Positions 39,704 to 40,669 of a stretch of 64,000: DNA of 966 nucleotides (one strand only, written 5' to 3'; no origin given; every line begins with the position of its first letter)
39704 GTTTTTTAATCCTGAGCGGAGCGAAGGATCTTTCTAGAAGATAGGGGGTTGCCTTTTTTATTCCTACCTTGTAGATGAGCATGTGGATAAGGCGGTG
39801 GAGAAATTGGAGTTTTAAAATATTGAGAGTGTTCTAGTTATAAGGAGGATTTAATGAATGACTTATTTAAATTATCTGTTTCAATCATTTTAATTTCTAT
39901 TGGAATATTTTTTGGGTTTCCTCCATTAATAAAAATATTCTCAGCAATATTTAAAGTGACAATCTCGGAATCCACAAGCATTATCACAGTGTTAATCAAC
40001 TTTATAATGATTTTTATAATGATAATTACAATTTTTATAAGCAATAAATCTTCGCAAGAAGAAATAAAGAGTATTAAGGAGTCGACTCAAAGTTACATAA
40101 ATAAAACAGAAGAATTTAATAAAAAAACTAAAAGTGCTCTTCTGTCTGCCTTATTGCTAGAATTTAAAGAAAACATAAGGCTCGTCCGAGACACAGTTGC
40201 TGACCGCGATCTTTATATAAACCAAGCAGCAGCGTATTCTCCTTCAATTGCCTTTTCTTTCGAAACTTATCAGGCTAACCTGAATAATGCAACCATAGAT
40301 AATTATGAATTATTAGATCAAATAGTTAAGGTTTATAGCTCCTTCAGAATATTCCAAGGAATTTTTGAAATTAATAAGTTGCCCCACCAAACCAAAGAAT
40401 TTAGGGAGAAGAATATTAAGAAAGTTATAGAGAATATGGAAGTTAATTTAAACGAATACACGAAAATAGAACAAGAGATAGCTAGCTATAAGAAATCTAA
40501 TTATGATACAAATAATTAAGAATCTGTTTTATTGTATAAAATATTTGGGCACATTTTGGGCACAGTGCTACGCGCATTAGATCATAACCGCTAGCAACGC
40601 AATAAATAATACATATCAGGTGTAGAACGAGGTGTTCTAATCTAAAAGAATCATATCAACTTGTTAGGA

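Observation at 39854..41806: Two low-GC membrane proteins of unknown family lie immediately downstream of the R-M system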

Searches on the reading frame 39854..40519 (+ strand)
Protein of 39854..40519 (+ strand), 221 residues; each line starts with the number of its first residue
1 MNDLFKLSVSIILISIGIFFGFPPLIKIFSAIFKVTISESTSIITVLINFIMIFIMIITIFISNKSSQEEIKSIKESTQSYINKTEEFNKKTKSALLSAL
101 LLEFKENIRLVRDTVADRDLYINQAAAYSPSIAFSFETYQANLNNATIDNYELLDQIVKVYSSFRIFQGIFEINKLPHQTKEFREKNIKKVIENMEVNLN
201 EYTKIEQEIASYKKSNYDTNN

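Call 3: search_protein_families(library=pfam, proteins=[window:39854-40519:+], max_evalue=1)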
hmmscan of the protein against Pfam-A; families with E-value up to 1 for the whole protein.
window:39854-40519:+ (221 aa): 5 families
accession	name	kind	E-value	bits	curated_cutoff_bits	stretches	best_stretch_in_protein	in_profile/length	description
PF05814.16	Ac76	-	0.0013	19.2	22.5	1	25-90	10-71/83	Orf76 (Ac76)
PF04341.17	DUF485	-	0.0029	18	28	1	7-65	16-74/88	Protein of unknown function, DUF485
PF19762.4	DUF6249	-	0.026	14.9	33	1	44-96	3-55/104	Domain of unknown function (DUF6249)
PF05434.16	Tmemb_9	-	0.64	10.3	28.6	1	31-97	48-117/145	TMEM9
PF05873.17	Mt_ATP-synt_D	-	0.65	10.3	27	1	124-213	39-124/154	ATP synthase D chain, mitochondrial (ATP5H)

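Call 4: search_protein_families(library=padloc, proteins=[window:39854-40519:+], max_evalue=1)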
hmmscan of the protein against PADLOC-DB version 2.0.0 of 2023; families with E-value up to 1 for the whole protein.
window:39854-40519:+ (221 aa): 2 families
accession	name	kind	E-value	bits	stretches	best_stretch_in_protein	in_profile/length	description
PDLC02001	SAVED2--SAVED_TM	-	0.14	9.3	1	5-67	26-85/353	-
PDLC01266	Cas11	-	0.28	9.8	1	159-194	26-61/97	CAS-I-A; effector_SS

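Call 7: search_protein_families(library=ncbifam, proteins=[window:39854-40519:+], max_evalue=1)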
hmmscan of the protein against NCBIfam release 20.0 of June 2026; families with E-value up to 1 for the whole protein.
window:39854-40519:+ (221 aa): 1 family
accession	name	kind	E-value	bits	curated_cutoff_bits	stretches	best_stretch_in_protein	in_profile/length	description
NF042931.1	SAG1386_EF1546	equivalog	0.0017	18.5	80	1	42-94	29-84/158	SAG1386/EF1546 family surface-associated protein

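Call 8: search_protein_families(library=phrogs, proteins=[window:39854-40519:+], max_evalue=1)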
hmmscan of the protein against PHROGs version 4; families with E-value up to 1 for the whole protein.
window:39854-40519:+ (221 aa): 4 families
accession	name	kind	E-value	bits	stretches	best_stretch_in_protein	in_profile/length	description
phrog_30951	-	unknown function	0.034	15.2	1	71-130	46-107/155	-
phrog_1079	-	unknown function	0.052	15.2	0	58-93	26-61/99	-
phrog_38297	-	unknown function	0.074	13.9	1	9-92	41-124/252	-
phrog_26915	-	unknown function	0.4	11.7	1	67-118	23-75/141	-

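Call 13: find_homologous_proteins(query=window:39854-40519:+, max_evalue=0.01)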
Query window:39854-40519:+ (221 aa): 4 proteins with E <= 0.01 among 530 candidates.
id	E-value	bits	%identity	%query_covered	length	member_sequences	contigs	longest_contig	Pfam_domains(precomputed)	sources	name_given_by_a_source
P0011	2.3e-129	447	100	100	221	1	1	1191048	-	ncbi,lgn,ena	-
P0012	2.1e-110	385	85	100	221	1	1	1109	-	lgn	-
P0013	4.0e-103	361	80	99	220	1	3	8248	-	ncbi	-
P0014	1.1e-37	148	40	96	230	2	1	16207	-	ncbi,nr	ncbi:MAG: hypothetical protein NTX01_00575 [Candidatus Omnitrophica bacterium]|nr:hypothetical prote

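Call 15: find_encoding_contigs(protein=P0013, flank=10000, max_places=3)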
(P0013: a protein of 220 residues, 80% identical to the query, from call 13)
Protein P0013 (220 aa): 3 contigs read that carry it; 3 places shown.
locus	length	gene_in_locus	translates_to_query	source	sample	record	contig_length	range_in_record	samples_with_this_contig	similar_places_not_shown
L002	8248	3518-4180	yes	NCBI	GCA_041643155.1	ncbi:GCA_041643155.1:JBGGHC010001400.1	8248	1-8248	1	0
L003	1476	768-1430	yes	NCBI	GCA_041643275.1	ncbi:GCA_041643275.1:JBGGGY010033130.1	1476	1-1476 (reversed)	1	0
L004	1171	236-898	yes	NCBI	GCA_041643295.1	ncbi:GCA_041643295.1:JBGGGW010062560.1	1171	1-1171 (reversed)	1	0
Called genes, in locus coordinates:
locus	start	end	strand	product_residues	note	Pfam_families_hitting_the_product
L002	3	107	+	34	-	?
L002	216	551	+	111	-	PF09413:DUF2007 (weak)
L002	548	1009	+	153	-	-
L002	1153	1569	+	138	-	PF01894:YjbQ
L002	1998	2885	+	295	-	PF01555:N6_N4_Mtase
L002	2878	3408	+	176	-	-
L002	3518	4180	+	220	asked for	-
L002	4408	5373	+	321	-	-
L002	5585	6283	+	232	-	-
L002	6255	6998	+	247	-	PF05105:Phage_holin_4_1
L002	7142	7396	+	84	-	-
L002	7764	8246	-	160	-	?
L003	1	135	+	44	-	?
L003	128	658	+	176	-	-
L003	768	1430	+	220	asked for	-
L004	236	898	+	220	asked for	-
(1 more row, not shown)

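Call 16: find_encoding_contigs(protein=P0014, flank=10000, max_places=3)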
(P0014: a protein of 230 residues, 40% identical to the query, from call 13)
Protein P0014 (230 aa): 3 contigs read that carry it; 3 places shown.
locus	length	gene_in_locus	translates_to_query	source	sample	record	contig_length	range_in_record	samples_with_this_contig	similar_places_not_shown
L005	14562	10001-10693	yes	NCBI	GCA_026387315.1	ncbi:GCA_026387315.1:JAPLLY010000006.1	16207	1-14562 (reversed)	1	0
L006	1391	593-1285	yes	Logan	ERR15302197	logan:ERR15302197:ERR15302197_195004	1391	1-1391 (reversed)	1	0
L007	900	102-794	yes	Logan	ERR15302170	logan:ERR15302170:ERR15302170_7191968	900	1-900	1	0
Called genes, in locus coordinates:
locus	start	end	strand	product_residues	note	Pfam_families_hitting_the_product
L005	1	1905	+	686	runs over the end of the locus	PF00027:cNMP_binding, PF01734:Patatin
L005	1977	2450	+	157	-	-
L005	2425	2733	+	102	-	-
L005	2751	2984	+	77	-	-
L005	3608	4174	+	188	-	PF20582:UPF0758_N, PF04002:RadC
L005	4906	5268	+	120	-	-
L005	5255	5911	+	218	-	-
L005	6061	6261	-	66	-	PF00313:CSD, PF08206:OB_RNB (weak)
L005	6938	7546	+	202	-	-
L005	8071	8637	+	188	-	-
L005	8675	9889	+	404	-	PF12705:PDDEXK_1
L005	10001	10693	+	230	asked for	-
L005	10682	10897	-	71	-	PF13560:HTH_31, PF12844:HTH_19, PF13443:HTH_26, PF01381:HTH_3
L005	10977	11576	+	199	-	-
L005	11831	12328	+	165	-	-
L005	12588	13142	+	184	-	PF00239:Resolvase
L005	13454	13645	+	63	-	PF12728:HTH_17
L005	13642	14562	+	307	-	PF13495:Phage_int_SAM_4, PF24624:Int_N (faint)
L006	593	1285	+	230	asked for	-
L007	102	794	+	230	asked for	-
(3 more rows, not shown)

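Call 54: find_homologous_proteins(query=A6, max_evalue=0.1)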
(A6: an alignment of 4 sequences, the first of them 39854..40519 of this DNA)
Query A6 (4 sequences) (221 aa, profile of the alignment): 12 proteins with E <= 0.1 among 8000 candidates.
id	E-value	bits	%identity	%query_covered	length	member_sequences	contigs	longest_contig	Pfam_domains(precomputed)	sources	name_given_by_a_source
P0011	5.0e-120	417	100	100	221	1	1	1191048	-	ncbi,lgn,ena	-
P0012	8.9e-120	416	85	100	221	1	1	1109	-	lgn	-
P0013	1.1e-117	410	80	99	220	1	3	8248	-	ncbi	-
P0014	5.3e-98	345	40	96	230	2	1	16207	-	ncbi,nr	ncbi:MAG: hypothetical protein NTX01_00575 [Candidatus Omnitrophica bacterium]|nr:hypothetical prote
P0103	4.0e-80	287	55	97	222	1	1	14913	-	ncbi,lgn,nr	ncbi:MAG: hypothetical protein PHS66_06925 [Candidatus Omnitrophica bacterium]|nr:hypothetical prote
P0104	9.0e-63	230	34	97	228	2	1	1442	-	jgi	jgi:hypothetical protein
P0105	5.7e-57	211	32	97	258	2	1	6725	-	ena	-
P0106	1.1e-54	203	39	97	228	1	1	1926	-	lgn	-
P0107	5.3e-52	195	38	95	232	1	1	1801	-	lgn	-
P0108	2.4e-50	189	36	97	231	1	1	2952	-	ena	-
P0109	4.9e-37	146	43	72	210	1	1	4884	-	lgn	-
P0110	4.4e-35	139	41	67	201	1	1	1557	-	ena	-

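Call 56: find_encoding_contigs(protein=P0103, flank=10000, max_places=2)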
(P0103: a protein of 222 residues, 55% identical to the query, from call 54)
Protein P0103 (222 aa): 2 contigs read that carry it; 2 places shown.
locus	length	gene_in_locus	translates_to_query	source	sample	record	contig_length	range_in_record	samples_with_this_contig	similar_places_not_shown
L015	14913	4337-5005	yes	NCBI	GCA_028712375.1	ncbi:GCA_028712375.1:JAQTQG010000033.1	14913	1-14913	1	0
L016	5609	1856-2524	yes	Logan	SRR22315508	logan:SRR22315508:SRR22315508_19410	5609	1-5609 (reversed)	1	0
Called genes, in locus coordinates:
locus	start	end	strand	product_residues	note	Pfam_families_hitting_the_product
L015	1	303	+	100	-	?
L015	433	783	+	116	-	PF05973:Gp49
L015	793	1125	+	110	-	PF13744:HTH_37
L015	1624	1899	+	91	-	PF08681:TacA1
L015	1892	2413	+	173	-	PF00583:Acetyltransf_1, PF13673:Acetyltransf_10, PF13508:Acetyltransf_7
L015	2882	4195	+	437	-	PF21751:DACNV, PF02457:DAC (faint)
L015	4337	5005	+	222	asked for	-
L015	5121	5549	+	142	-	-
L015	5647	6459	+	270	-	-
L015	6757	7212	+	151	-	-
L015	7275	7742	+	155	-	-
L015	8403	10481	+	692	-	PF17191:RecG_wedge, PF01336:tRNA_anti-codon (weak), PF04851:ResIII, PF00270:DEAD, PF00271:Helicase_C, PF19833:RecG_dom3_C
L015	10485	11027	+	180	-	PF03602:Cons_hypoth95, PF02086:MethyltransfD12 (faint), PF13847:Methyltransf_31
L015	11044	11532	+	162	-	PF01467:CTP_transf_like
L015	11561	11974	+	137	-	PF02620:YceD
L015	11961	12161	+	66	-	PF01783:Ribosomal_L32p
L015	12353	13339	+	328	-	PF02504:FA_synthesis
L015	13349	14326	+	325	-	PF08392:FAE1_CUT1_RppA (weak), PF00108:Thiolase_N, PF02803:Thiolase_C (faint), PF08545:ACP_syn_III, PF08541:ACP_syn_III_C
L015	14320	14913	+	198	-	PF00698:Acyl_transf_1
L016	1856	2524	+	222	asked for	-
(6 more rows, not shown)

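Call 57: find_encoding_contigs(protein=P0105, flank=10000, max_places=2)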
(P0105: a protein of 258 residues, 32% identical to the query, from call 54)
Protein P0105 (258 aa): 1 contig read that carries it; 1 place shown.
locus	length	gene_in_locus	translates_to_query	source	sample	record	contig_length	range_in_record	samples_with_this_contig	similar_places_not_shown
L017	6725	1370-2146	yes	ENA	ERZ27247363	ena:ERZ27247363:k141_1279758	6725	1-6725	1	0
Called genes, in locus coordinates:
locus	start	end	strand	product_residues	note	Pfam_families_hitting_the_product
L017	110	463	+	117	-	PF04342:DMT_6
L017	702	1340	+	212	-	PF00574:CLP_protease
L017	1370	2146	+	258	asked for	-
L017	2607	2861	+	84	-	PF03083:MtN3_slv, PF04193:PQ-loop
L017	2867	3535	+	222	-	PF01902:Diphthami_syn_2_N, PF28410:Diphthami_syn_2_C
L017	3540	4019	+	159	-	PF04020:Phage_holin_4_2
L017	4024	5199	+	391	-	PF00226:DnaJ, PF01556:DnaJ_C, PF00684:DnaJ_CXXCXGXG, PF27439:DnaJ_C_2 (weak)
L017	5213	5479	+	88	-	PF09723:Zn_ribbon_8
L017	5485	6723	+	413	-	?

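Call 58: find_encoding_contigs(protein=P0109, flank=10000, max_places=2)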
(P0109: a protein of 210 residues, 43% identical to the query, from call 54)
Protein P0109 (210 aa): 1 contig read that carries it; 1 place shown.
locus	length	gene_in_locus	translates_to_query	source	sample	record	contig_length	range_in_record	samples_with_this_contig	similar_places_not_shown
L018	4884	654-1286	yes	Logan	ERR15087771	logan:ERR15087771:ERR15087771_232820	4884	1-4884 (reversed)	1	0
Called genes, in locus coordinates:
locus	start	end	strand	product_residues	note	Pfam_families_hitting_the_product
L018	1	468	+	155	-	?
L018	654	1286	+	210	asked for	-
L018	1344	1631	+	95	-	-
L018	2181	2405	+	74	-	-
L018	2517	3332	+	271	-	PF00589:Phage_integrase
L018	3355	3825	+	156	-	-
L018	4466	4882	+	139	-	?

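Call 59: find_encoding_contigs(protein=P0108, flank=10000, max_places=2)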
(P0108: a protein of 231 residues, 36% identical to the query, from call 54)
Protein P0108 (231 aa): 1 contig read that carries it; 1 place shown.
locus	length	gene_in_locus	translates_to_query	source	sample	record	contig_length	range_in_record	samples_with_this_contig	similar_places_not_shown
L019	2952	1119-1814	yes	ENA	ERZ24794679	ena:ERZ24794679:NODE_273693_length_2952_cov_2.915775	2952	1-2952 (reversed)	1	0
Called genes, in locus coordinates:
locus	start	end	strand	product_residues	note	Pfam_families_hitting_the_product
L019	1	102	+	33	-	?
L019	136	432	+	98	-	-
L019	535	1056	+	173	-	-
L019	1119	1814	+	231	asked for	-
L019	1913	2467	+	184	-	-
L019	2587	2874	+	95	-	-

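Call 67: find_related_loci(query=A6, collection=viral_contigs, flank=8000)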
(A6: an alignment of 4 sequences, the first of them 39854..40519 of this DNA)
Query A6 (221 aa) in viral_contigs; peptide patterns used: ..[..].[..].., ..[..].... (x = any residue, [..] = any of these).
220 stretches matched a pattern, but none encodes a relative of the query by tblastn (E <= 1e-3).

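Call 69: search_solved_structures(query=A8, max_evalue=10, show_alignments=2)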
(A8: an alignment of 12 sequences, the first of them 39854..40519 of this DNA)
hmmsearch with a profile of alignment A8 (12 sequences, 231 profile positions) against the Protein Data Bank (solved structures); distinct sequences matched with E-value up to 10: 1.
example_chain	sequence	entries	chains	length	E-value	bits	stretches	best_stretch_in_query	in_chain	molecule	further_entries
6h9l_A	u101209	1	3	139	0.00039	23.5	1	63-107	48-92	Uncharacterized protein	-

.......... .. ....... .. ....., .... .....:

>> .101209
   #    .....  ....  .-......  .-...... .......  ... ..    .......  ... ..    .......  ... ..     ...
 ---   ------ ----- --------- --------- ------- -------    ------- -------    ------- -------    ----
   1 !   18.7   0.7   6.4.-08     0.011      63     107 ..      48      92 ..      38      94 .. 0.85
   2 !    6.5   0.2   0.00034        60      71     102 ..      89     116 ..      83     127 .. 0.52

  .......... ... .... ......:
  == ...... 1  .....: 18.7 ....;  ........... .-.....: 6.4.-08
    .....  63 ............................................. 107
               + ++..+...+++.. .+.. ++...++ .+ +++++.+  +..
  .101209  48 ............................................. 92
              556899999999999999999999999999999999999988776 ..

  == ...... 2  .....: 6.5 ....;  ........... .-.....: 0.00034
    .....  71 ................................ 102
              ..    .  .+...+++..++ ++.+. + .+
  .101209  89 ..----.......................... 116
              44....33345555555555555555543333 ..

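Call 70: search_protein_families(library=pfam, alignment_id=A8, max_evalue=1)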
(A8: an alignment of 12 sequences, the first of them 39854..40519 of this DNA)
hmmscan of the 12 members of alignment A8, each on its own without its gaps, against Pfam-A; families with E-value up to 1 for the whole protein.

A. member 1, window:39854-40519:+ (221 aa): 5 families
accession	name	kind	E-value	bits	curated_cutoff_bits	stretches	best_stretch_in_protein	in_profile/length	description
PF05814.16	Ac76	-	0.0013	19.2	22.5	1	25-90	10-71/83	Orf76 (Ac76)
PF04341.17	DUF485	-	0.0029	18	28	1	7-65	16-74/88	Protein of unknown function, DUF485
PF19762.4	DUF6249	-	0.026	14.9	33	1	44-96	3-55/104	Domain of unknown function (DUF6249)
PF05434.16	Tmemb_9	-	0.64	10.3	28.6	1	31-97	48-117/145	TMEM9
PF05873.17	Mt_ATP-synt_D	-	0.65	10.3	27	1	124-213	39-124/154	ATP synthase D chain, mitochondrial (ATP5H)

B. families by the number of members that match (of 12 scanned): 46 families (the first 25 are shown)
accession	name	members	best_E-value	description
PF04341.17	DUF485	4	0.0029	Protein of unknown function, DUF485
PF04276.17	DUF443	3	0.013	Protein of unknown function (DUF443)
PF19762.4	DUF6249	3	0.026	Domain of unknown function (DUF6249)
PF05814.16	Ac76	2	0.0013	Orf76 (Ac76)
PF05130.17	FlgN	2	0.02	FlgN protein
PF09835.14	DUF2062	2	0.048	Uncharacterized protein conserved in bacteria (DUF2062)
PF00335.26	Tetraspanin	2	0.089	Tetraspanin family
PF18652.6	Adhesin_P1_N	2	0.091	Adhesin P1 N-terminal domain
PF00836.24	Stathmin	2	0.16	Stathmin family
PF05434.16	Tmemb_9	2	0.26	TMEM9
PF23778.1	Phage_holin_2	2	0.28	Putative phage holin family 2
PF14584.11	DUF4446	2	0.4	Protein of unknown function (DUF4446)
PF05873.17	Mt_ATP-synt_D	2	0.65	ATP synthase D chain, mitochondrial (ATP5H)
PF08510.17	PIG-P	1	0.007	PIG-P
PF17561.7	TssO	1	0.0099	Type VI secretion system, TssO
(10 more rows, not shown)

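Call 71: search_protein_families(library=padloc, max_evalue=0.001, proteins=[L002:2878-3408:+, L005:8675-9889:+, L015:2882-4195:+, L017:702-1340:+, L019:535-1056:+, L019:1913-2467:+, L018:1-468:+, L015:5121-5549:+, L002:4408-5373:+, L002:5585-6283:+])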
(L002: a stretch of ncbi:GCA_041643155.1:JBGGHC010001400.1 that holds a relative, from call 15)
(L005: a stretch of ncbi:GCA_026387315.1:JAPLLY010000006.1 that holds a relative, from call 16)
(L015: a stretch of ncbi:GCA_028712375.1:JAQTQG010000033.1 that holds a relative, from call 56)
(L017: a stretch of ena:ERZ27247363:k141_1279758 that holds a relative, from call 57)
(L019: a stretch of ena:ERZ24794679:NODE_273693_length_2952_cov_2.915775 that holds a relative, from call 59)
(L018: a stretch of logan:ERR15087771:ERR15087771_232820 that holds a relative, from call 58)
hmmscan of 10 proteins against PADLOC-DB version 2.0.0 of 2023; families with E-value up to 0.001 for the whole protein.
L002:2878-3408:+ (176 aa): 0 families

L005:8675-9889:+ (404 aa): 5 families
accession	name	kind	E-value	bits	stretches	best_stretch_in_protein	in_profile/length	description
PDLC01250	Cas4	-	4.8e-10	38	1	130-247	59-167/168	"CAS-I,CAS-II,CAS-III,CAS-IV,CAS-V,CAS-VI; acquisition_associated"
PDLC01447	Cas4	-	3.6e-05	22.3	1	89-249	31-159/161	"CAS-I,CAS-II,CAS-III,CAS-IV,CAS-V,CAS-VI; acquisition_associated"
PDLC01611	Cas4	-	5.4e-05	21.5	1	95-247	33-156/158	"CAS-I,CAS-II,CAS-III,CAS-IV,CAS-V,CAS-VI; acquisition_associated"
PDLC02087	Cas4b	-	0.00014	20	1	131-247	72-188/189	-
PDLC01773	Cas4c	-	0.00047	17.6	1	130-266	83-207/229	-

L015:2882-4195:+ (437 aa): 0 families

L017:702-1340:+ (212 aa): 0 families

L019:535-1056:+ (173 aa): 0 families

L019:1913-2467:+ (184 aa): 0 families

L018:1-468:+ (155 aa): 0 families

L015:5121-5549:+ (142 aa): 0 families

L002:4408-5373:+ (321 aa): 0 families

L002:5585-6283:+ (232 aa): 0 families

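Call 85: search_protein_families(library=pfam, max_evalue=0.05, proteins=[L002:2878-3408:+, L018:1-468:+, L019:535-1056:+, L019:1913-2467:+, L019:136-432:+, L015:5121-5549:+, L015:5647-6459:+, L015:6757-7212:+, L002:4408-5373:+, L002:5585-6283:+])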
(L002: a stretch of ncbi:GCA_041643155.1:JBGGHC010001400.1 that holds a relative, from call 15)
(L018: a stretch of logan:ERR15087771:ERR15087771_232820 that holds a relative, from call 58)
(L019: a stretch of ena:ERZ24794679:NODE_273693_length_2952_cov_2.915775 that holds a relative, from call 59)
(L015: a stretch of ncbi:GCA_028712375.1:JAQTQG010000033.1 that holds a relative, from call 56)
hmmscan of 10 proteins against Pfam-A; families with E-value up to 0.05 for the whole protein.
L002:2878-3408:+ (176 aa): 1 family
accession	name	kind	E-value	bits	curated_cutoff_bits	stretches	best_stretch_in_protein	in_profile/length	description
PF20472.4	PDDEXK_11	-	0.00022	21.4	23.7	1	70-109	42-81/145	PD-(D/E)XK nuclease superfamily domain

L018:1-468:+ (155 aa): 0 families

L019:535-1056:+ (173 aa): 1 family
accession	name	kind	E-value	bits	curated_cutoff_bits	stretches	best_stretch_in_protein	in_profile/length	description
PF05708.18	Peptidase_C92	-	8.5e-05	23.1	27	1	2-96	3-98/166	Permuted papain-like amidase enzyme, YaeF/YiiX, C92 family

L019:1913-2467:+ (184 aa): 0 families

L019:136-432:+ (98 aa): 0 families

L015:5121-5549:+ (142 aa): 0 families

L015:5647-6459:+ (270 aa): 0 families

L015:6757-7212:+ (151 aa): 2 families
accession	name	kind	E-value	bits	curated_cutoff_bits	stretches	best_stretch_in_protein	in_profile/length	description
PF07662.18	Nucleos_tra2_C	-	0.04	14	32.3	0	16-85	63-127/213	Na+ dependent nucleoside transporter C-terminus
PF07690.21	MFS_1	-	0.04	13.3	33.4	0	13-128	205-315/347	Major Facilitator Superfamily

L002:4408-5373:+ (321 aa): 0 families

L002:5585-6283:+ (232 aa): 0 families
